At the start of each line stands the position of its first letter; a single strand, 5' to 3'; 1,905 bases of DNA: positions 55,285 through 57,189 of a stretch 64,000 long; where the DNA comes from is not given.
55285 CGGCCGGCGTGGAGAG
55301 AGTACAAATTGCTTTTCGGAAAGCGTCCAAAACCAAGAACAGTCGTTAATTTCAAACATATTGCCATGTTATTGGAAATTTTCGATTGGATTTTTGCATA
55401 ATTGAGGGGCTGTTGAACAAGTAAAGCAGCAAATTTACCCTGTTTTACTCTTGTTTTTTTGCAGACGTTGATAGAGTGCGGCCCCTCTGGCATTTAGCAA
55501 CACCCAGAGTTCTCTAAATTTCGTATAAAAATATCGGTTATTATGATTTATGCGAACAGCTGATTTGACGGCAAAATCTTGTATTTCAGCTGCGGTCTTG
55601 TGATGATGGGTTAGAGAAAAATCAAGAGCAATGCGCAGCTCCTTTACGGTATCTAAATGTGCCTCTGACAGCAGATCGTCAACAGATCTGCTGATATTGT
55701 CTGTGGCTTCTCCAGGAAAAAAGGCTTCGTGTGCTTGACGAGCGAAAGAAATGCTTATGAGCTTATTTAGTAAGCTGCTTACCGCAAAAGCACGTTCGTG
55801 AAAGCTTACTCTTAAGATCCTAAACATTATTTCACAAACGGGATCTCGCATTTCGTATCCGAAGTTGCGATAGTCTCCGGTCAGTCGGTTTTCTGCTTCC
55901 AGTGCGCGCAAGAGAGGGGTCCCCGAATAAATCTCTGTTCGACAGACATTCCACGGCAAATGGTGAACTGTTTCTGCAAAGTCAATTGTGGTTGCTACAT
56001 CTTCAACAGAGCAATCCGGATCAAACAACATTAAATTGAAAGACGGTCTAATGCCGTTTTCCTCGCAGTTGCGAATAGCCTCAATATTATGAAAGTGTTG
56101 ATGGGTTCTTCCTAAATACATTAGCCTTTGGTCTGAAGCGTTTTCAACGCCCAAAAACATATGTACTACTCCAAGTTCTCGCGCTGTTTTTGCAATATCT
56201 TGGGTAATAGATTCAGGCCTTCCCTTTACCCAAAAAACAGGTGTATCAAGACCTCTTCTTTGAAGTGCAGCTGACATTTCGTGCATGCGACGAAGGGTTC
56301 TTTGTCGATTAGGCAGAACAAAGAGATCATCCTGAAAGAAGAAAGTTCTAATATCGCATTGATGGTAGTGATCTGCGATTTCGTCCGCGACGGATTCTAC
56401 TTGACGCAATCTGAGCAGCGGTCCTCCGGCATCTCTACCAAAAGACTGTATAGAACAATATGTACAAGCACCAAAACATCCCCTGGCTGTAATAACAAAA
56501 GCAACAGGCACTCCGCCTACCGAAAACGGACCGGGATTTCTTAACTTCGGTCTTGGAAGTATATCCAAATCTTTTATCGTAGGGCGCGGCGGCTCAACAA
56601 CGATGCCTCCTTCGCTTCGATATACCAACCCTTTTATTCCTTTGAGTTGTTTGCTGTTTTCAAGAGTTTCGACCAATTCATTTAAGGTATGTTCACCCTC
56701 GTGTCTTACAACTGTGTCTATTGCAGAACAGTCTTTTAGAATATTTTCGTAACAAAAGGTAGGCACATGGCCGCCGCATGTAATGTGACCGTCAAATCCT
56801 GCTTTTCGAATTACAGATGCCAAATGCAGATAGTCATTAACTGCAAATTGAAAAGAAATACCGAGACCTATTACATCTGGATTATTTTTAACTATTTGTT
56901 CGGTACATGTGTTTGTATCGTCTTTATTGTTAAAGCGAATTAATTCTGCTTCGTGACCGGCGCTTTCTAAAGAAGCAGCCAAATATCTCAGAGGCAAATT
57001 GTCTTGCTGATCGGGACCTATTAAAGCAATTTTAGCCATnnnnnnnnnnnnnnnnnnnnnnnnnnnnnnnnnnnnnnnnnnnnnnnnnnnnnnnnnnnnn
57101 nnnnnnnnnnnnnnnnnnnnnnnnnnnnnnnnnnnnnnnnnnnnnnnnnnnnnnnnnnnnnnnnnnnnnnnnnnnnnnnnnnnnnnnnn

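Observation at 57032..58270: Second, longer (D-A / D-M-D-I)n repeat lipoprotein with 280 bp of hexanucleotide tandem repeat, in a different locus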

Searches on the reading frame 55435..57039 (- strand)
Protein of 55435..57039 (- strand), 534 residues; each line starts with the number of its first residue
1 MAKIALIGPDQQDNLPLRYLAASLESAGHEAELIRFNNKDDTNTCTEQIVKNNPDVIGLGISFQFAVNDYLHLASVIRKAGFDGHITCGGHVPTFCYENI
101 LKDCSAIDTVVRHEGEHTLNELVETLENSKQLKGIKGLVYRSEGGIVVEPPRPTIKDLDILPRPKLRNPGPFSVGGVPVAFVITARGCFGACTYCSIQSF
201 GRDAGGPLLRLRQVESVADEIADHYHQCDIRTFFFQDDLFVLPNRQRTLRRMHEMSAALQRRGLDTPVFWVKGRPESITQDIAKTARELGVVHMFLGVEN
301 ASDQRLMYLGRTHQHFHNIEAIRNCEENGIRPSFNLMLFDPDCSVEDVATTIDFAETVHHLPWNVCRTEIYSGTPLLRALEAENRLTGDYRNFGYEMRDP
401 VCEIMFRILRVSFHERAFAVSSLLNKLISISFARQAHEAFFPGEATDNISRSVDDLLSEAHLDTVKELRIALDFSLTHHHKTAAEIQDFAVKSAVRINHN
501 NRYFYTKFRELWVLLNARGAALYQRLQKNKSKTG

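Call 22: search_protein_families(library=ncbifam, proteins=[window:55435-57039:-], max_evalue=0.00001)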
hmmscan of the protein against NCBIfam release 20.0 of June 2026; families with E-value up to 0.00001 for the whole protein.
window:55435-57039:- (534 aa): 18 families
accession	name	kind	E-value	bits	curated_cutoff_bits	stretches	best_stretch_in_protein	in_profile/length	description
TIGR02026.1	BchE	equivalog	1.9e-31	109.5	481.35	1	16-330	24-337/497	magnesium-protoporphyrin IX monomethyl ester anaerobic oxidative cyclase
TIGR04367.1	HpnR_B12_rSAM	equivalog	6.4e-29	100.8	650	1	15-393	23-385/490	hopanoid C-3 methylase HpnR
NF050148.1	rSAM_ApyD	equivalog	8.2e-29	100.5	750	1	13-371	24-379/645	RiPP biosynthesis radical SAM protein ApyD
TIGR03471.1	HpnJ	equivalog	9.6e-26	90.7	577.6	1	73-389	87-396/472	hopanoid biosynthesis associated radical SAM protein HpnJ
TIGR04014.1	B12_SAM_MJ_0865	equivalog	4.3e-22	78.5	360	1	54-377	39-355/434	methyl-coenzyme M reductase glutamine C-methyltransferase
TIGR03975.1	rSAM_ocin_1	subfamily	2.8e-21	75.7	281.85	1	43-362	118-434/606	RiPP maturation radical SAM C-methyltransferase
TIGR04013.1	B12_SAM_MJ_1487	hypoth_equivalog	5.5e-21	74.9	251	1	20-359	16-334/382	TIGR04013 family B12-binding domain/radical SAM domain-containing protein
TIGR04072.2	rSAM_ladder_B12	equivalog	1.4e-20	73.4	360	1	18-378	22-370/443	lipid biosynthesis B12-binding/radical SAM protein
TIGR04479.1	bcpD_PhpK_rSAM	subfamily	2.3e-19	69.2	600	1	16-359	74-410/504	PhpK family radical SAM P-methyltransferase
NF033712.0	B12_rSAM_KedN5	subfamily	4.6e-17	61.5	700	1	30-221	38-233/624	KedN5 family methylcobalamin-dependent radical SAM C-methyltransferase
TIGR04385.1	B12_rSAM_cofa1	equivalog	1.1e-13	51.2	450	1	19-341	25-347/438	B12 lower ligand biosynthesis radical SAM protein BzaD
NF038361.1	rSAM_Sden_1168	equivalog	2.2e-13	49.6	575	1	46-255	133-352/560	Sden_1168 family B12-binding radical SAM P-methyltransferase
TIGR04190.1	B12_SAM_Ta0216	equivalog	1.7e-10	40.2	500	1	19-358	42-394/554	TIGR04190 family B12-binding domain/radical SAM domain protein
NF040546.1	rSAM_CUAEP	equivalog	8.4e-09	34.6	500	1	17-361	16-344/468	CUAEP/CCAEP-tail radical SAM (seleno)protein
NF040542.1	rSAM_RCCLKC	equivalog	1.6e-08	34.1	450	1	50-405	45-403/423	arsinothricin biosynthesis radical SAM protein ArsL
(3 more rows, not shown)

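Call 23: search_protein_families(library=pfam, proteins=[window:55435-57039:-], max_evalue=0.00001)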
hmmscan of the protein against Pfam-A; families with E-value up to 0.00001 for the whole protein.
window:55435-57039:- (534 aa): 2 families
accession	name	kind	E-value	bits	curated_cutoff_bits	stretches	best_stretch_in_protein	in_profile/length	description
PF02310.24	B12-binding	-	3.3e-17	62.9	32.1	1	14-122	14-120/121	B12 binding domain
PF04055.27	Radical_SAM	-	7.2e-14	52.7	29.5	1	182-355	1-166/166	Radical SAM superfamily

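Call 50: search_solved_structures(query=window:55435-57039:-, max_evalue=0.001)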
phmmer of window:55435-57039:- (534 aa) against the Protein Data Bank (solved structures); distinct sequences matched with E-value up to 0.001: 6.
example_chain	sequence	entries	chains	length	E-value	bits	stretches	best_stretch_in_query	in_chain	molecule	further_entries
5ul2_A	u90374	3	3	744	2.4e-14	56.2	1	32-358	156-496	OxsB protein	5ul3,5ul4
9ccb_A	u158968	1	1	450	4.7e-08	35.4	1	87-374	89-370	Radical SAM core domain-containing protein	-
6wte_A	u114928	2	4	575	1.5e-05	27.2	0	17-152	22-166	B12-binding domain-containing protein | Tryptophan-C2-methyltransferase containing B12-binding domain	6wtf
9n1b_A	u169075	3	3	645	3e-05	26.1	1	111-196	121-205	Radical SAM protein | Radical SAM enzyme CysS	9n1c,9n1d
4jc0_A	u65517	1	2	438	0.0001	24.3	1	177-315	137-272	Ribosomal protein S12 methylthiotransferase RimO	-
2qgq_A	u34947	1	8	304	0.00012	24.1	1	178-315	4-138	Protein TM_1862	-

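Call 58: find_homologous_proteins(query=window:55435-57039:-, max_evalue=1e-30)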
Query window:55435-57039:- (534 aa): 369 proteins with E <= 1e-30 among 8000 candidates; the best 120 are listed.
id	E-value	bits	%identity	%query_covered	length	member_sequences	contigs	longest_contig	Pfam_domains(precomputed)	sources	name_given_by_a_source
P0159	0.0e+0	1238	100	100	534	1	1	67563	PF04055.28,PF02310.25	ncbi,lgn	-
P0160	6.5e-247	838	69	98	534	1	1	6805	PF04055.28,PF02310.25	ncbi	-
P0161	9.1e-240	815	66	99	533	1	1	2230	PF04055.28,PF02310.25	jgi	jgi:anaerobic magnesium-protoporphyrin IX monomethyl ester cyclase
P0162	3.2e-231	787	64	99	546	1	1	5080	PF04055.28,PF02310.25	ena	-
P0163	2.7e-227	774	64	98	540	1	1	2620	PF04055.28,PF02310.25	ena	-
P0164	1.5e-221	755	62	98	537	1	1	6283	PF04055.28,PF02310.25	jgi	jgi:radical SAM superfamily enzyme YgiQ (UPF0313 family)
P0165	1.5e-193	662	56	98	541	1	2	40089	PF04055.28,PF02310.25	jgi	jgi:radical SAM superfamily enzyme YgiQ (UPF0313 family)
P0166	2.9e-190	652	55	97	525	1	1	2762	PF04055.28,PF02310.25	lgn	-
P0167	6.3e-189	647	53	98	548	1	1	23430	PF04055.28,PF02310.25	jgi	jgi:anaerobic magnesium-protoporphyrin IX monomethyl ester cyclase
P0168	8.0e-186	637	53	97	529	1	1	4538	PF04055.28,PF02310.25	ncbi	-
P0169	2.9e-185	635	55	98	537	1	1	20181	PF04055.28,PF02310.25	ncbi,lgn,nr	ncbi:MAG: radical SAM protein [Deltaproteobacteria bacterium]|nr:radical SAM protein [Deltaproteobac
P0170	2.0e-184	632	55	98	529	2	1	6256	PF04055.28,PF02310.25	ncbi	-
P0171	6.6e-184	631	54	97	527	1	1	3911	PF04055.28,PF02310.25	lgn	-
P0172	3.3e-182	625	51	99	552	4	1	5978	PF04055.28,PF02310.25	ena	-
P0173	8.2e-181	620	53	97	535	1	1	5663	PF04055.28,PF02310.25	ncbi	-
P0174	5.8e-180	618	51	98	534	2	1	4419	PF04055.28,PF02310.25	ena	-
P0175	8.3e-180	617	52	98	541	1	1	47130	PF04055.28,PF02310.25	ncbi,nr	ncbi:MAG: radical SAM protein [Proteobacteria bacterium]|nr:radical SAM protein [Pseudomonadota bact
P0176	9.6e-179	614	50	99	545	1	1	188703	PF04055.28,PF02310.25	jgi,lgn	-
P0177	8.5e-178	610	51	98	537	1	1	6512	PF04055.28,PF02310.25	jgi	jgi:radical SAM superfamily enzyme YgiQ (UPF0313 family)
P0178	9.7e-178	610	53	98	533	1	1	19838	PF04055.28,PF02310.25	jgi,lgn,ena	-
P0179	1.0e-176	607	50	97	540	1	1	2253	PF04055.28,PF02310.25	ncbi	-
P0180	3.9e-174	598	52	96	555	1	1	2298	PF04055.28,PF02310.25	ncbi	-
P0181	5.5e-174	598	52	99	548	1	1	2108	PF04055.28,PF02310.25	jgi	-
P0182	1.4e-173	597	52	100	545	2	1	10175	PF04055.28,PF02310.25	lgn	-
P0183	1.7e-173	596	51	99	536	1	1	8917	PF04055.28,PF02310.25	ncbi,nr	ncbi:MAG: B12-binding domain-containing radical SAM protein [Deltaproteobacteria bacterium]|nr:B12-b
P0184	2.1e-173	596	50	97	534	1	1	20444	PF04055.28,PF02310.25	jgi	jgi:hypothetical protein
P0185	2.9e-173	595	51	98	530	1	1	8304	PF04055.28,PF02310.25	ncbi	-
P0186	5.3e-173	595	51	97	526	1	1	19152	PF04055.28,PF02310.25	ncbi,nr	ncbi:MAG: radical SAM protein [Deltaproteobacteria bacterium]|nr:radical SAM protein [Deltaproteobac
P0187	2.1e-172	593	51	98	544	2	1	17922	PF04055.28,PF02310.25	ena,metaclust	metaclust:\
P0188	5.2e-172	591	50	97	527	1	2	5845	PF04055.28,PF02310.25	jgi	-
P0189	1.3e-171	590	52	98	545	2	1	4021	PF04055.28,PF02310.25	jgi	jgi:anaerobic magnesium-protoporphyrin IX monomethyl ester cyclase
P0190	1.7e-171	590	51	98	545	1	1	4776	PF04055.28,PF02310.25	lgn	-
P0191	2.7e-171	589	52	98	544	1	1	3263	PF04055.28,PF02310.25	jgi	-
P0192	3.6e-171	589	50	98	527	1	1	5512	PF04055.28,PF02310.25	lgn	-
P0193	5.8e-171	588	51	98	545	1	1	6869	PF04055.28,PF02310.25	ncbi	-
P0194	1.1e-170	587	49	97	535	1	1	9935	PF04055.28,PF02310.25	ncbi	-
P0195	1.1e-170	587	51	97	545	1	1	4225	PF04055.28,PF02310.25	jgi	jgi:radical SAM superfamily enzyme YgiQ (UPF0313 family)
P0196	1.3e-170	587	52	98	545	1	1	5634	PF04055.28,PF02310.25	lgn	-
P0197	1.3e-170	587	50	98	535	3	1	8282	PF04055.28,PF02310.25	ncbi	-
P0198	1.3e-170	587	50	96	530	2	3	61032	PF04055.28,PF02310.25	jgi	jgi:hypothetical protein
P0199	1.3e-170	587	49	99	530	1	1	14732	PF04055.28,PF02310.25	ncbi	-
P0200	1.5e-170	587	52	98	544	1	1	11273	PF04055.28,PF02310.25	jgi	jgi:radical SAM superfamily enzyme YgiQ (UPF0313 family)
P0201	1.5e-170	586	50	97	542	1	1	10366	PF04055.28,PF02310.25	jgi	jgi:radical SAM superfamily enzyme YgiQ (UPF0313 family)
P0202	1.6e-170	586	49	100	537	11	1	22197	PF04055.28,PF02310.25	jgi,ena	-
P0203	2.1e-170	586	50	97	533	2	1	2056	PF04055.28,PF02310.25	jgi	jgi:hypothetical protein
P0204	2.8e-170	586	51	96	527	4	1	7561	PF04055.28,PF02310.25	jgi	jgi:anaerobic magnesium-protoporphyrin IX monomethyl ester cyclase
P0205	4.8e-170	585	51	98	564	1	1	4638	PF04055.28,PF02310.25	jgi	jgi:anaerobic magnesium-protoporphyrin IX monomethyl ester cyclase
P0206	5.5e-170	585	48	98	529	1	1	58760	PF04055.28,PF02310.25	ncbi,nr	ncbi:MAG: B12-binding domain-containing radical SAM protein [Deltaproteobacteria bacterium]|nr:B12-b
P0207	9.4e-170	584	50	98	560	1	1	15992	PF04055.28,PF02310.25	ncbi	-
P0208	1.1e-169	584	49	98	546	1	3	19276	PF04055.28,PF02310.25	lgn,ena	-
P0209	1.6e-169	583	50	98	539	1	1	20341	PF04055.28,PF02310.25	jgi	jgi:B12 binding protein/radical SAM family protein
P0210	1.7e-169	583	50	97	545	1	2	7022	PF04055.28,PF02310.25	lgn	-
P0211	5.1e-169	581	50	96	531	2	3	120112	PF04055.28,PF02310.25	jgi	jgi:radical SAM superfamily enzyme YgiQ (UPF0313 family)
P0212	5.7e-169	581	51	97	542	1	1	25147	PF04055.28,PF02310.25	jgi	jgi:radical SAM superfamily enzyme YgiQ (UPF0313 family)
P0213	1.2e-168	580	49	97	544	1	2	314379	PF04055.28,PF02310.25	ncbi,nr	ncbi:MAG: B12-binding domain-containing radical SAM protein [Sandaracinaceae bacterium]|nr:B12-bindi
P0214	1.2e-168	580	51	97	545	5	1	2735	PF04055.28,PF02310.25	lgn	-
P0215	1.6e-168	580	50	97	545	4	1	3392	PF04055.28,PF02310.25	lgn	-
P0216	2.1e-168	579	48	97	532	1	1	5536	PF04055.28,PF02310.25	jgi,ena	-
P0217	2.5e-168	579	50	97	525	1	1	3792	PF04055.28,PF02310.25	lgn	-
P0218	4.3e-168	578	50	98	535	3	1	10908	PF04055.28,PF02310.25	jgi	jgi:methylmalonyl-CoA mutase cobalamin-binding subunit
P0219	5.5e-168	578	49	97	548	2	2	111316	PF04055.28,PF02310.25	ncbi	ncbi:MAG: radical SAM protein [Sandaracinaceae bacterium]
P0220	5.9e-168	578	51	97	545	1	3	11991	PF04055.28,PF02310.25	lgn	-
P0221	6.4e-168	578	50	97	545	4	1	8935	PF04055.28,PF02310.25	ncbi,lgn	-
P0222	6.9e-168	578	49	98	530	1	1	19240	PF04055.28,PF02310.25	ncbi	-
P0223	7.4e-168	578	50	97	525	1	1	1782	PF04055.28,PF02310.25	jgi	jgi:radical SAM superfamily enzyme YgiQ (UPF0313 family)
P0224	1.1e-167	577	50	96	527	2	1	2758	PF04055.28,PF02310.25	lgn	-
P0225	1.2e-167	577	51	97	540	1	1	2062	PF04055.28,PF02310.25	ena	-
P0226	1.7e-167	576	50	98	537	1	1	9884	PF04055.28,PF02310.25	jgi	jgi:anaerobic magnesium-protoporphyrin IX monomethyl ester cyclase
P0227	2.3e-167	576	51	97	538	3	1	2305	PF04055.28,PF02310.25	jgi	jgi:radical SAM superfamily enzyme YgiQ (UPF0313 family)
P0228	2.3e-167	576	50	97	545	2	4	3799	PF04055.28,PF02310.25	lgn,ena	-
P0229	4.9e-167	575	50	96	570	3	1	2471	PF04055.28,PF02310.25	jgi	jgi:radical SAM superfamily enzyme YgiQ (UPF0313 family)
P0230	6.3e-167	575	49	98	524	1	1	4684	PF04055.28,PF02310.25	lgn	-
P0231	9.0e-167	574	50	97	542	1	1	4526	PF04055.28,PF02310.25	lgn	-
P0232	1.1e-166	574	50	97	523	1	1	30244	PF04055.28,PF02310.25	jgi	jgi:anaerobic magnesium-protoporphyrin IX monomethyl ester cyclase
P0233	1.4e-166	573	50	97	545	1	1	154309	PF04055.28,PF02310.25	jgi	-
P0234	1.4e-166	573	49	98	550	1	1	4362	PF04055.28,PF02310.25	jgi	jgi:anaerobic magnesium-protoporphyrin IX monomethyl ester cyclase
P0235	1.4e-166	573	50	98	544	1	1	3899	PF04055.28,PF02310.25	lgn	-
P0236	2.0e-166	573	50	97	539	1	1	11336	PF04055.28,PF02310.25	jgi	jgi:radical SAM superfamily enzyme YgiQ (UPF0313 family)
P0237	3.4e-166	572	49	98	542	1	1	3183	PF04055.28,PF02310.25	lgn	-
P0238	3.9e-166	572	50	97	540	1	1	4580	PF04055.28,PF02310.25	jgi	jgi:anaerobic magnesium-protoporphyrin IX monomethyl ester cyclase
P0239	4.4e-166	572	54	88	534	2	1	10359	PF04055.28,PF02310.25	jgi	-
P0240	5.6e-166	571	50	97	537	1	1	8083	PF04055.28,PF02310.25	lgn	-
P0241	6.7e-166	571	50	97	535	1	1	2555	PF04055.28,PF02310.25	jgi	jgi:anaerobic magnesium-protoporphyrin IX monomethyl ester cyclase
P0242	1.0e-165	571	50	97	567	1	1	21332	PF04055.28,PF02310.25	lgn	-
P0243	1.1e-165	570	50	97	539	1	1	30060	PF04055.28,PF02310.25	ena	-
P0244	1.1e-165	570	50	98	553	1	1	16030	PF04055.28,PF02310.25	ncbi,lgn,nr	ncbi:MAG: radical SAM protein [Polyangiaceae bacterium]|nr:radical SAM protein [Polyangiaceae bacter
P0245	1.2e-165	570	49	100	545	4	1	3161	PF04055.28,PF02310.25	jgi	jgi:anaerobic magnesium-protoporphyrin IX monomethyl ester cyclase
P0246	1.6e-165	570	48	99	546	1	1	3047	PF04055.28,PF02310.25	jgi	-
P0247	1.8e-165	570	49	97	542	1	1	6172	PF04055.28,PF02310.25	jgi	jgi:radical SAM superfamily enzyme YgiQ (UPF0313 family)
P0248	2.0e-165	570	48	97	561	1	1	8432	PF04055.28,PF02310.25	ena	-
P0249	2.1e-165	569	49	99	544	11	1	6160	PF04055.28,PF02310.25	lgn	-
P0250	3.2e-165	569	50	97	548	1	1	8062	PF04055.28,PF02310.25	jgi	jgi:anaerobic magnesium-protoporphyrin IX monomethyl ester cyclase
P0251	3.6e-165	569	49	97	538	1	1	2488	PF04055.28,PF02310.25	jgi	jgi:hypothetical protein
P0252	3.7e-165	569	50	97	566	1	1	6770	PF04055.28,PF02310.25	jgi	jgi:anaerobic magnesium-protoporphyrin IX monomethyl ester cyclase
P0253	4.6e-165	568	50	98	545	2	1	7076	PF04055.28,PF02310.25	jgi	jgi:radical SAM superfamily enzyme YgiQ (UPF0313 family)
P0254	5.0e-165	568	49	98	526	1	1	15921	PF04055.28,PF02310.25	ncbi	-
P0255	1.2e-164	567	50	97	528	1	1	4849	PF04055.28,PF02310.25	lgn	-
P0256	1.3e-164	567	49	100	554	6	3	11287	PF04055.28,PF02310.25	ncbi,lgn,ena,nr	ncbi:MAG TPA: radical SAM protein [Polyangiaceae bacterium]|nr:radical SAM protein [Polyangiaceae ba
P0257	1.6e-164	567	49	97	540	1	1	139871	PF04055.28,PF02310.25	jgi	jgi:radical SAM superfamily enzyme YgiQ (UPF0313 family)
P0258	1.7e-164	567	49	99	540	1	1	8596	PF04055.28,PF02310.25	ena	-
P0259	2.6e-164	566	47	98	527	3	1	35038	PF04055.28,PF02310.25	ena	-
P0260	3.3e-164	566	50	97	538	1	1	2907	PF04055.28,PF02310.25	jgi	jgi:radical SAM superfamily enzyme YgiQ (UPF0313 family)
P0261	3.9e-164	565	49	98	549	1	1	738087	PF04055.28,PF02310.25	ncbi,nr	ncbi:MAG: B12-binding domain-containing radical SAM protein [Polyangiaceae bacterium]|nr:B12-binding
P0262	4.1e-164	565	50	98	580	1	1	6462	PF04055.28,PF02310.25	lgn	-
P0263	6.0e-164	565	49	96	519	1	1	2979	PF04055.28,PF02310.25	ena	-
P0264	6.1e-164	565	49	97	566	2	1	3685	PF04055.28,PF02310.25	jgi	-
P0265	6.3e-164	565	49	98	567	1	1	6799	PF04055.28,PF02310.25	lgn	-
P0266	1.3e-163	564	49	97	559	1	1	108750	PF04055.28,PF02310.25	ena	-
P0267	1.4e-163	564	50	98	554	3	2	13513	PF04055.28,PF02310.25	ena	-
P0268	1.5e-163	563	50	97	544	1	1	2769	PF04055.28,PF02310.25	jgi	jgi:radical SAM superfamily enzyme YgiQ (UPF0313 family)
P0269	1.6e-163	563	50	100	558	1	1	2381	PF04055.28,PF02310.25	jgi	jgi:radical SAM superfamily enzyme YgiQ (UPF0313 family)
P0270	1.7e-163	563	50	97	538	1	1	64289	PF04055.28,PF02310.25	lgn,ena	-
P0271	2.1e-163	563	49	97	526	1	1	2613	PF04055.28,PF02310.25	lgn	-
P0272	2.3e-163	563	49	98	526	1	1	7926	PF04055.28,PF02310.25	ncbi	-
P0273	2.4e-163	563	49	100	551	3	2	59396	PF04055.28,PF02310.25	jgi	jgi:radical SAM superfamily enzyme YgiQ (UPF0313 family)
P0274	4.1e-163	562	47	97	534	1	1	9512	PF04055.28,PF02310.25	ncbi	-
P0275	7.6e-163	561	49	97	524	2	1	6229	PF04055.28,PF02310.25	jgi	jgi:radical SAM superfamily enzyme YgiQ (UPF0313 family)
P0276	1.0e-162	561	49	97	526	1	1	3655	PF04055.28,PF02310.25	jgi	jgi:hypothetical protein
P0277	1.1e-162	561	48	96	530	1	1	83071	PF04055.28,PF02310.25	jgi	jgi:anaerobic magnesium-protoporphyrin IX monomethyl ester cyclase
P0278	1.1e-162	561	51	97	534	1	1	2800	PF04055.28,PF02310.25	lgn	-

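Call 59: find_encoding_contigs(protein=P0160, flank=6000, max_places=2)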
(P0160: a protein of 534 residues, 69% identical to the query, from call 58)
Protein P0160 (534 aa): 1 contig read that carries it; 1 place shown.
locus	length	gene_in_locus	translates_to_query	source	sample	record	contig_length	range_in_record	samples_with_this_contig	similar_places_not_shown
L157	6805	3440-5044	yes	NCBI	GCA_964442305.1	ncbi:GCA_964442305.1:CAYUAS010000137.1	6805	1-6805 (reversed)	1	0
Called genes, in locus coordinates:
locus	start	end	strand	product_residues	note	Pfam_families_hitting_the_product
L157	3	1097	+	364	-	?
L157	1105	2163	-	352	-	-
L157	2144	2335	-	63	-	-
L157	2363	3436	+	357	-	-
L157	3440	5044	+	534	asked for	PF02310:B12-binding, PF04055:Radical_SAM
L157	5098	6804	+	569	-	?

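Call 60: find_encoding_contigs(protein=P0162, flank=6000, max_places=2)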
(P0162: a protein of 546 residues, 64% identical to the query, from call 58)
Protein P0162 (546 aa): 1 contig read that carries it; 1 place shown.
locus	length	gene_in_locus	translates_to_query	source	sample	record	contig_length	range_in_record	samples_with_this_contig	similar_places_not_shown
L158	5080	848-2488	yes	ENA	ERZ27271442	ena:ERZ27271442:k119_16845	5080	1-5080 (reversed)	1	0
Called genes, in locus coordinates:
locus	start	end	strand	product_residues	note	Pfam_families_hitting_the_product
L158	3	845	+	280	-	?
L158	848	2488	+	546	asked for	PF02310:B12-binding, PF04055:Radical_SAM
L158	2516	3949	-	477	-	PF20154:LNT_N, PF00795:CN_hydrolase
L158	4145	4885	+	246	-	PF12833:HTH_18, PF00165:HTH_AraC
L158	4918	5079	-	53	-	?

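Call 61: find_encoding_contigs(protein=P0165, flank=6000, max_places=2)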
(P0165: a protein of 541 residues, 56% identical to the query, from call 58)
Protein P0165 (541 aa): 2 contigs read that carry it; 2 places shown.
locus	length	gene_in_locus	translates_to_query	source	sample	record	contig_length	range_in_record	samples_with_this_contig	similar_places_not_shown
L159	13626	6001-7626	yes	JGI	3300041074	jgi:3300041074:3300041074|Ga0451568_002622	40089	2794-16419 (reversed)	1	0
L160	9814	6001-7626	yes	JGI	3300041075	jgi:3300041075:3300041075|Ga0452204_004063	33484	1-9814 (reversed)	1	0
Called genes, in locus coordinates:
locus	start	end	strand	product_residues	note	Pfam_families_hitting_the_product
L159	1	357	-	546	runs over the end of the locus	-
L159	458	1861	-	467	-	-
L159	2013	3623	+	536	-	PF06418:CTP_synth_N, PF00117:GATase, PF07722:Peptidase_C26 (faint)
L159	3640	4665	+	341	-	PF02163:Peptidase_M50, PF00595:PDZ (weak), PF13180:PDZ_2, PF17820:PDZ_6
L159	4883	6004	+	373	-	-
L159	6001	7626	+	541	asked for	PF02310:B12-binding, PF04055:Radical_SAM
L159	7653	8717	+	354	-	-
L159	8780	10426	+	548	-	PF01019:G_glu_transpept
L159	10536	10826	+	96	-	PF02604:PhdYeFM_antitox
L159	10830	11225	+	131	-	PF01850:PIN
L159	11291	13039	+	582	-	PF03571:Peptidase_M49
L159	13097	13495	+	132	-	-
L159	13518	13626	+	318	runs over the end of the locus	PF13593:SBF_like, PF01758:SBF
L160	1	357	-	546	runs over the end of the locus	-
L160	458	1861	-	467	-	-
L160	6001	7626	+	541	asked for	PF02310:B12-binding, PF04055:Radical_SAM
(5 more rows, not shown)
